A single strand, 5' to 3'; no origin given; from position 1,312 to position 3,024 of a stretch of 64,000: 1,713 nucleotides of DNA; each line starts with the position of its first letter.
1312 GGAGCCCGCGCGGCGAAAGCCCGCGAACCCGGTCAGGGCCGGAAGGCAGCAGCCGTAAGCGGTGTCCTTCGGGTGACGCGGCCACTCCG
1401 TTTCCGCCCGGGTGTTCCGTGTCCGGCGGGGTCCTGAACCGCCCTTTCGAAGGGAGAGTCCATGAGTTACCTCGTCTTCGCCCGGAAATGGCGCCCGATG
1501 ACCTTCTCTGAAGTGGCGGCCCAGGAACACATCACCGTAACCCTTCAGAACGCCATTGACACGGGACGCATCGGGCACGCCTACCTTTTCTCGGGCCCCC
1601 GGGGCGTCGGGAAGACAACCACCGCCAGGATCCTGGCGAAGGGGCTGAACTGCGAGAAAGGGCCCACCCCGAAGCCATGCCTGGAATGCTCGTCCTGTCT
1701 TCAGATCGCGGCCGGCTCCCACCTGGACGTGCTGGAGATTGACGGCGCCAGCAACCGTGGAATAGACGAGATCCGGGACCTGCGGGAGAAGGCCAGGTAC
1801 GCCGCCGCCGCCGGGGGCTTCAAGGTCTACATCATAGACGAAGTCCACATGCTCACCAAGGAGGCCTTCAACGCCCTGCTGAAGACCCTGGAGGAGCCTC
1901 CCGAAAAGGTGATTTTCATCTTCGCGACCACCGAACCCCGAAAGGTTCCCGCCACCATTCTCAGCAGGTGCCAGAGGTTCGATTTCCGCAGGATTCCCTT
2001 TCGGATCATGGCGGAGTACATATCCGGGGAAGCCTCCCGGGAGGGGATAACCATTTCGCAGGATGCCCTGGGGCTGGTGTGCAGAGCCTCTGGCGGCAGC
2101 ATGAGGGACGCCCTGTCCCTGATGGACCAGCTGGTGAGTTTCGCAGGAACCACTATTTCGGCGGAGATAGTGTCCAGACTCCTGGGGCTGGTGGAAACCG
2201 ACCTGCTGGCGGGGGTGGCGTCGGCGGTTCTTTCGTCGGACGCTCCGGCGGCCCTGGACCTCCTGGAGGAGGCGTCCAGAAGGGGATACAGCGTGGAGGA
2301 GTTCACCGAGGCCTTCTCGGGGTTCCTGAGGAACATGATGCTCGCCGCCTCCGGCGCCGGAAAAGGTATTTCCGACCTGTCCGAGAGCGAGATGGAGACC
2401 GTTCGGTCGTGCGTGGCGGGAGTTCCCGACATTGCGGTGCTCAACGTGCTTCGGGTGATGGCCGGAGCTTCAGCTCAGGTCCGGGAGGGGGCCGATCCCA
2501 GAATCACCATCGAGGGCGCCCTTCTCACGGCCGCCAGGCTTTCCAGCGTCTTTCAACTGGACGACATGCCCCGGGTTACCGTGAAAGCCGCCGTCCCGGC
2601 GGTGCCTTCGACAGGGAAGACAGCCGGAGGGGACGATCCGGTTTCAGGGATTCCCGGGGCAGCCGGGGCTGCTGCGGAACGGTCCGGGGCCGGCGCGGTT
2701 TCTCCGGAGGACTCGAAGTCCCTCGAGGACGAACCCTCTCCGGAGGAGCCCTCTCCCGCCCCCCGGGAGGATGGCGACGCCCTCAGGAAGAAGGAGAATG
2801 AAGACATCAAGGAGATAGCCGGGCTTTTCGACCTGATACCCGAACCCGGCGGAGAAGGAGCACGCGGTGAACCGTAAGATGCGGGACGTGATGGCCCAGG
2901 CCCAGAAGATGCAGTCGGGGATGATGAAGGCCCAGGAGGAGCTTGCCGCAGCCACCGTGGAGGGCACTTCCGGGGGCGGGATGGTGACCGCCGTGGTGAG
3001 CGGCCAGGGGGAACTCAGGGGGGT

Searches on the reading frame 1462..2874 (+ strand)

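Call 72: search_protein_families(library=pfam, proteins=[window:1462-2874:+], max_evalue=0.00001)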
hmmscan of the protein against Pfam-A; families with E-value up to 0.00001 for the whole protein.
window:1462-2874:+ (471 aa): 7 families
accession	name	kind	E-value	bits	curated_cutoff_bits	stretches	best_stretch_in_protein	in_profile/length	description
PF13177.12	DNA_pol3_delta2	-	1.1e-46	159.2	27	1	21-177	2-159/161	DNA polymerase III, delta subunit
PF00004.35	AAA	-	3.8e-15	56.9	21.2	1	42-174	2-124/131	ATPase family associated with various cellular activities (AAA)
PF22608.2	DNAX_ATPase_lid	-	5.5e-11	42.5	27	1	193-228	12-47/49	DNA polymerase III clamp loader subunit, ATPase lid domain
PF12169.13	DNA_pol3_gamma3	-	1.5e-08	35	24.4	1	232-365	1-135/143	DNA polymerase III subunits gamma and tau domain III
PF13401.12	AAA_22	-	5.2e-07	30.5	27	1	42-155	9-121/130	AAA domain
PF05496.18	RuvB_N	-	5.8e-07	29.8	27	0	11-80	2-75/159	Holliday junction DNA helicase RuvB P-loop domain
PF07728.20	AAA_5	-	9.2e-06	26.1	22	0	42-146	3-93/139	AAA domain (dynein-related subfamily)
